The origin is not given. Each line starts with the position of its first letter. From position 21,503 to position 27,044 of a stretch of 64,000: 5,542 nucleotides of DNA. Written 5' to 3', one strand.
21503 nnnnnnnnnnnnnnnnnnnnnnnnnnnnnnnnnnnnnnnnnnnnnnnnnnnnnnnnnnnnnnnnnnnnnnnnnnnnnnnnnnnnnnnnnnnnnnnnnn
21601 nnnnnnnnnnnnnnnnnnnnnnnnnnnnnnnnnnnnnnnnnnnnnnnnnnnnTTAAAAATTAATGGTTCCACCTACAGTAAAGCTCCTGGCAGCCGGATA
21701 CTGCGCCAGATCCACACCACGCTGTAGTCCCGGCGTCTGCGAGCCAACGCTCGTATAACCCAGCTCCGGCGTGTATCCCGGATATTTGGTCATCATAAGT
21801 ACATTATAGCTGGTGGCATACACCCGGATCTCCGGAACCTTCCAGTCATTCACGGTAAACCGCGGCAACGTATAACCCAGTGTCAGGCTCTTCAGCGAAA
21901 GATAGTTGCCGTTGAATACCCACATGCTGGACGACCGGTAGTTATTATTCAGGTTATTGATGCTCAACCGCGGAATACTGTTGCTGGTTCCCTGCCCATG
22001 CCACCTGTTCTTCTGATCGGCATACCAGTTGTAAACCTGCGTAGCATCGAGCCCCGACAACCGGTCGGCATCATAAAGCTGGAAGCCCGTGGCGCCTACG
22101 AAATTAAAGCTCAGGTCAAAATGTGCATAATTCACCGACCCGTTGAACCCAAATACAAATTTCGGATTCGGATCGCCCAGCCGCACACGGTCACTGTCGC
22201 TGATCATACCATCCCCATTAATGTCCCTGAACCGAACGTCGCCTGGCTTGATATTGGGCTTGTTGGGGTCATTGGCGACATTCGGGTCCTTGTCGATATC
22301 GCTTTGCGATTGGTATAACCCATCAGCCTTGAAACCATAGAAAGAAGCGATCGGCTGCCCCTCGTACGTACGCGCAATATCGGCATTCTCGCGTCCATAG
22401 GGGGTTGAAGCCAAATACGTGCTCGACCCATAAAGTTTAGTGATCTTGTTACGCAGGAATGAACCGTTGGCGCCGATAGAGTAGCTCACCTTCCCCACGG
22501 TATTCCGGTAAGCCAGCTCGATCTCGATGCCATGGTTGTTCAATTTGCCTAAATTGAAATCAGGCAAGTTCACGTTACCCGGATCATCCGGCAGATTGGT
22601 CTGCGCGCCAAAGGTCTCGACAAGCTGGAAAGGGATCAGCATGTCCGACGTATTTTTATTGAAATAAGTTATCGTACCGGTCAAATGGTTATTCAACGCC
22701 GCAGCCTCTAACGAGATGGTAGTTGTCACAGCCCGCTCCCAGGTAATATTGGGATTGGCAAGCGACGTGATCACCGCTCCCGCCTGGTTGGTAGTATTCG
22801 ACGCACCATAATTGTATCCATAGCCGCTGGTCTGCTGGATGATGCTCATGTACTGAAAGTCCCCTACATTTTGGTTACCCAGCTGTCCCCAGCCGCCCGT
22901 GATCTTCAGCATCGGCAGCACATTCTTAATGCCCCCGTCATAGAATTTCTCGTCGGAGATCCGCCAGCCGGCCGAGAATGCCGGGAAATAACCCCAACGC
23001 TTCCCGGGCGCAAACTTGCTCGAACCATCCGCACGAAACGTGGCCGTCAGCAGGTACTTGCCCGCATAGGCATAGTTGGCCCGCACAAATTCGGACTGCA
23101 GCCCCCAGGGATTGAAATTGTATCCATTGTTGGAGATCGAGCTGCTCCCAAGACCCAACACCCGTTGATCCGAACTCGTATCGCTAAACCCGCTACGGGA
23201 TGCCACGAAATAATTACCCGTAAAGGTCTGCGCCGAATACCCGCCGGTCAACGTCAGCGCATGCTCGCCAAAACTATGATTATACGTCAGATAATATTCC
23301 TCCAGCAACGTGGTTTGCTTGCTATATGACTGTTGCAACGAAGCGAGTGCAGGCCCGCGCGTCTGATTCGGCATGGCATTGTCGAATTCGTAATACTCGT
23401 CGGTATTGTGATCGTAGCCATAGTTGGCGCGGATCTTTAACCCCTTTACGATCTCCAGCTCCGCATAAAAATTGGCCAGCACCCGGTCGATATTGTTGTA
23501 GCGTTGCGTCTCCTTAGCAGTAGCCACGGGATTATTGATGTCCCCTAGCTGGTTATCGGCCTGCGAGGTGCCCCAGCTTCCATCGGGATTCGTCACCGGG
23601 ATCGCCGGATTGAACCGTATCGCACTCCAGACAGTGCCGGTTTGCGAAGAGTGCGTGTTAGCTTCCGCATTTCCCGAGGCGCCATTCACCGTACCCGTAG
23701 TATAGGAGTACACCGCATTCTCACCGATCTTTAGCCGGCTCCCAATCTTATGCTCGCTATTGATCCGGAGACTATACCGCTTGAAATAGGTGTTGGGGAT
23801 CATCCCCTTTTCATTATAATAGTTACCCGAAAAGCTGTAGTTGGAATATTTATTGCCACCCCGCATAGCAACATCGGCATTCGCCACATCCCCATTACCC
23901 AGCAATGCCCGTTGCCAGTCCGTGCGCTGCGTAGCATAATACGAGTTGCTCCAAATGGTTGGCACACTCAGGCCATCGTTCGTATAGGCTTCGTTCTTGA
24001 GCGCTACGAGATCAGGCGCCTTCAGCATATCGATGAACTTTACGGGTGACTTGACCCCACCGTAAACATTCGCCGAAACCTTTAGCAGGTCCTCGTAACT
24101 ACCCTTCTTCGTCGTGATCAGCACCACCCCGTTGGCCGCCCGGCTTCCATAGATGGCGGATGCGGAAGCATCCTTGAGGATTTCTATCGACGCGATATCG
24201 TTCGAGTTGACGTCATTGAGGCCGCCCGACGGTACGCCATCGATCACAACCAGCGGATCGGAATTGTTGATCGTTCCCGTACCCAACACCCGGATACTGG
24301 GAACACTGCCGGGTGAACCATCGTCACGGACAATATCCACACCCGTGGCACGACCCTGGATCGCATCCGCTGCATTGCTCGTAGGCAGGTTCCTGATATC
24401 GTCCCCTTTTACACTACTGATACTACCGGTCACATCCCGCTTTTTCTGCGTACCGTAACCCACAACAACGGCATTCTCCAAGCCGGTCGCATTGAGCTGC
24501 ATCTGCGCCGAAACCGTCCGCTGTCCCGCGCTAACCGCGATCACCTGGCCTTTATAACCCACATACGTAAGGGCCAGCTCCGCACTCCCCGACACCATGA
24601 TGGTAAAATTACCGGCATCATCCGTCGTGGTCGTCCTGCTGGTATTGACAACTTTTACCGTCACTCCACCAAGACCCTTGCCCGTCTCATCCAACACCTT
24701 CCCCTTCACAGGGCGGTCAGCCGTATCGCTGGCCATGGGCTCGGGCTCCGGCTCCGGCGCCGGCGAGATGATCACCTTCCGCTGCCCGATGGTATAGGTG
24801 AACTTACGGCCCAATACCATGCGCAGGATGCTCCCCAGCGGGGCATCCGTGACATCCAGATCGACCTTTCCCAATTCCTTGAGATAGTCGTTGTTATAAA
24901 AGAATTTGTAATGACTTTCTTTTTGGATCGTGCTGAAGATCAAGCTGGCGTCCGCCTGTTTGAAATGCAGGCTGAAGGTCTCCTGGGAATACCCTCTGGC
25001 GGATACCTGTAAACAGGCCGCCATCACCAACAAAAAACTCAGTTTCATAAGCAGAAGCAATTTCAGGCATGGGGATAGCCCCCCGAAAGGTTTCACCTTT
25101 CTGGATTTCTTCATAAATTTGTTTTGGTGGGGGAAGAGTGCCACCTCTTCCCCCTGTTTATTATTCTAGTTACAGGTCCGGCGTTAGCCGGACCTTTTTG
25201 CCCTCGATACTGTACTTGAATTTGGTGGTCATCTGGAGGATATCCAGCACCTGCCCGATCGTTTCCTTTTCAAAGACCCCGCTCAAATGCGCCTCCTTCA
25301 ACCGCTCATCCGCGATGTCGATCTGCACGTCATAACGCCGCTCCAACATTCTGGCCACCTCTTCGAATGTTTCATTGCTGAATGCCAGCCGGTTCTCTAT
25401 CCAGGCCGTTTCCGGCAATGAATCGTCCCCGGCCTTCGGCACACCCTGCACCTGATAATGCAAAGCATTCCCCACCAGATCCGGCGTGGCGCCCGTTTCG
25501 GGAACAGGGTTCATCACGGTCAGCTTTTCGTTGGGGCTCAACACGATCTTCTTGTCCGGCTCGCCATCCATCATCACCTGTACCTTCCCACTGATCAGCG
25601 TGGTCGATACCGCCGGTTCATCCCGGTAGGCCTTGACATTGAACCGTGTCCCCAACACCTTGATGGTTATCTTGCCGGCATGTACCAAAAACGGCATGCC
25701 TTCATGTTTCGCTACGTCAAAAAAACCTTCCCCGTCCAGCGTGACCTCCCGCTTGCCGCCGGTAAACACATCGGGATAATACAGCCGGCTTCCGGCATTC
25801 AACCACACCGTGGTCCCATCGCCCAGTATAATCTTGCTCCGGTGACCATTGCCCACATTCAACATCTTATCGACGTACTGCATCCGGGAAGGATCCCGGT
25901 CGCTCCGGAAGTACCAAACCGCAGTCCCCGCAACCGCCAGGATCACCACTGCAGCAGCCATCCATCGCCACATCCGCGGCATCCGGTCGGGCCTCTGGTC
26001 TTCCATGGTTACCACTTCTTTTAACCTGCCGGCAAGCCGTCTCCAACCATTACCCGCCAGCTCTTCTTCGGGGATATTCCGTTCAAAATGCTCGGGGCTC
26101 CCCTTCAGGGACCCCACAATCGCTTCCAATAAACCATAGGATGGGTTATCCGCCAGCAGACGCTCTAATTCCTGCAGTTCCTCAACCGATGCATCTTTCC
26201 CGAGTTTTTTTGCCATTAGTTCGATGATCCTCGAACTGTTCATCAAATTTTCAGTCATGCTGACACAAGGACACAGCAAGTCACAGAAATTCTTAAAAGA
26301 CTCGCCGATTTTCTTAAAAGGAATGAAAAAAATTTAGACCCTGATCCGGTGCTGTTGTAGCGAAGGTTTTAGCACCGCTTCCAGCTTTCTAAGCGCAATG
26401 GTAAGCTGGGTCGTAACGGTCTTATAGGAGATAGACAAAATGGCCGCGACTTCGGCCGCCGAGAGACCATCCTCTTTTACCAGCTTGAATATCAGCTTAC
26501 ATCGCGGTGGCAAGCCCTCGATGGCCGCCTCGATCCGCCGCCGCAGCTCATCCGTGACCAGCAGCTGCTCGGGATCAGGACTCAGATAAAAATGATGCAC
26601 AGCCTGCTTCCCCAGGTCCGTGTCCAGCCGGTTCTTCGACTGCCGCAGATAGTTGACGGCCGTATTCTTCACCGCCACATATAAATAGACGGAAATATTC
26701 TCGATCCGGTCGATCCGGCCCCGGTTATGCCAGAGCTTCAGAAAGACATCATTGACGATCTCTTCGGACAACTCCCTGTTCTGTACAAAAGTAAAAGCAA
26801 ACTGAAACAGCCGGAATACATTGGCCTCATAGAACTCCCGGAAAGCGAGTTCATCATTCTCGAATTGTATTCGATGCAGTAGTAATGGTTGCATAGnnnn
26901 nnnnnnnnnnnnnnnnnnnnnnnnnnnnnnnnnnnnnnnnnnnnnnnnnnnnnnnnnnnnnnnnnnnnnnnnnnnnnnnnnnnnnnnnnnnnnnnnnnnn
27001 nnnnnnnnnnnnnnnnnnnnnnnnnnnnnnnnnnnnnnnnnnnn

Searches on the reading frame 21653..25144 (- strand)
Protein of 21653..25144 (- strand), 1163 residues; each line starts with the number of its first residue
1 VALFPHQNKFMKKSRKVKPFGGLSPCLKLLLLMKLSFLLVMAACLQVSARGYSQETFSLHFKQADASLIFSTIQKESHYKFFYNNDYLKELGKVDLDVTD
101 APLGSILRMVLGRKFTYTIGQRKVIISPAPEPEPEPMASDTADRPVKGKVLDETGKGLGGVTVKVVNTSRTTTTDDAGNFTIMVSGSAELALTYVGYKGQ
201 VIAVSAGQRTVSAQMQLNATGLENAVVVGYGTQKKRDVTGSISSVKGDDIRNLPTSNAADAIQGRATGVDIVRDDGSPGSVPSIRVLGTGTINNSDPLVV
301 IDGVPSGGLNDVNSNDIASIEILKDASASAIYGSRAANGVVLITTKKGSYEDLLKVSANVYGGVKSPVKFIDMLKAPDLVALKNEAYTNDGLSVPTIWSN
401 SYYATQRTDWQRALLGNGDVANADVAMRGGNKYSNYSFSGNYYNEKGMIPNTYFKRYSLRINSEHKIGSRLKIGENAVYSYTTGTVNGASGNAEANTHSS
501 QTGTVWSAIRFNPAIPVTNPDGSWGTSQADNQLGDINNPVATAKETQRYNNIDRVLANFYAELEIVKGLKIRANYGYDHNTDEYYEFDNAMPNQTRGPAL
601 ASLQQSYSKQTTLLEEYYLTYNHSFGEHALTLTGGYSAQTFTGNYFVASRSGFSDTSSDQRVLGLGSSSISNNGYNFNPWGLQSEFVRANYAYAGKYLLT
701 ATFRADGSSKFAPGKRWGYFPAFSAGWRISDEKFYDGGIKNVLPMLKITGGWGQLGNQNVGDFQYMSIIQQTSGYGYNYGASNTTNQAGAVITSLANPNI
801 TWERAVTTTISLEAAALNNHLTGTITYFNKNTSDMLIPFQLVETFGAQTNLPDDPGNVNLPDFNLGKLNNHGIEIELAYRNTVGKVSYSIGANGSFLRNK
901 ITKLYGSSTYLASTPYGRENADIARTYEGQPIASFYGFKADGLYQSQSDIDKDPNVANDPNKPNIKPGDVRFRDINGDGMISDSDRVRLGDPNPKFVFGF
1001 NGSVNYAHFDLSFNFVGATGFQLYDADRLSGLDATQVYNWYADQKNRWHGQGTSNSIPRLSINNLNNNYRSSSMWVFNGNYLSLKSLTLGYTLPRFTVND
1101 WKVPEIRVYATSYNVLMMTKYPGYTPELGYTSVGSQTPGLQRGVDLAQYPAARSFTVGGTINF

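Call 7: search_protein_families(library=pfam, proteins=[window:21653-25144:-], max_evalue=0.001)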
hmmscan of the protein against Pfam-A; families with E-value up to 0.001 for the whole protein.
window:21653-25144:- (1163 aa): 4 families
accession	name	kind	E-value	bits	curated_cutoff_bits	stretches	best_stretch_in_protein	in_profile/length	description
PF07715.20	Plug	-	1.1e-19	71.3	23.9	1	234-340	1-107/107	TonB-dependent Receptor Plug Domain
PF13715.12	CarbopepD_reg_2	-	9e-12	45.3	32.2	1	146-227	1-88/88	CarboxypepD_reg-like domain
PF13620.12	CarboxypepD_reg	-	6.3e-11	42.9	32.3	1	146-211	2-76/82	Carboxypeptidase regulatory-like domain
PF25020.1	TTR_TEN1-4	-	3.2e-05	24.2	27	1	146-194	9-59/86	Teneurin TTR-like domain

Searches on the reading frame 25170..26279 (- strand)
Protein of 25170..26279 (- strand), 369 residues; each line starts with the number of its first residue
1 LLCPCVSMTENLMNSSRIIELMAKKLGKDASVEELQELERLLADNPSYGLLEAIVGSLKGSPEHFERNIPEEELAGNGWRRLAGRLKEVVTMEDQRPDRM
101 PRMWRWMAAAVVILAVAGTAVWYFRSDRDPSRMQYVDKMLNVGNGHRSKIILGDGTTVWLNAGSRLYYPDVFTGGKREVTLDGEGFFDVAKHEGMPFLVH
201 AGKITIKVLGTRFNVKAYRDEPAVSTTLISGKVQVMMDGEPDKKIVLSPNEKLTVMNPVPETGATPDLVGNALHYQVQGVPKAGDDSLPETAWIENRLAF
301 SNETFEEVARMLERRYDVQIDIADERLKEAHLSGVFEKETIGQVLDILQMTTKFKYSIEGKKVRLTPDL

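Call 7: search_protein_families(library=pfam, proteins=[window:25170-26279:-], max_evalue=0.001)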
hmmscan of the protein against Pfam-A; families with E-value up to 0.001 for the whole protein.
window:25170-26279:- (369 aa): 2 families
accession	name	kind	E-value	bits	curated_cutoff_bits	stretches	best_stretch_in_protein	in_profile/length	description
PF16344.10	FecR_C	-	3.1e-22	78.8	24.4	1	298-363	2-68/70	FecR, C-terminal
PF04773.18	FecR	-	7.2e-16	58.9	24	1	141-234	4-97/97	FecR protein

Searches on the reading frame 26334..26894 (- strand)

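Call 7: search_protein_families(library=pfam, proteins=[window:26334-26894:-], max_evalue=0.001)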
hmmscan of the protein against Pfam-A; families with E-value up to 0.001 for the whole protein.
window:26334-26894:- (186 aa): 4 families
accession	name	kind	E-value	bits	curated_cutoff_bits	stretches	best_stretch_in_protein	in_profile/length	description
PF08281.18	Sigma70_r4_2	-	1.7e-11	44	25.7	1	119-171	2-54/54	Sigma-70, region 4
PF04542.20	Sigma70_r2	-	6.1e-10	39.2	24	1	22-87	2-69/71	Sigma-70 region 2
PF04545.22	Sigma70_r4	-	2.9e-07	30.4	24.1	1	124-171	1-48/50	Sigma-70, region 4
PF00196.25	GerE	-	0.00014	21.8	23.5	1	141-173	15-47/57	Bacterial regulatory proteins, luxR family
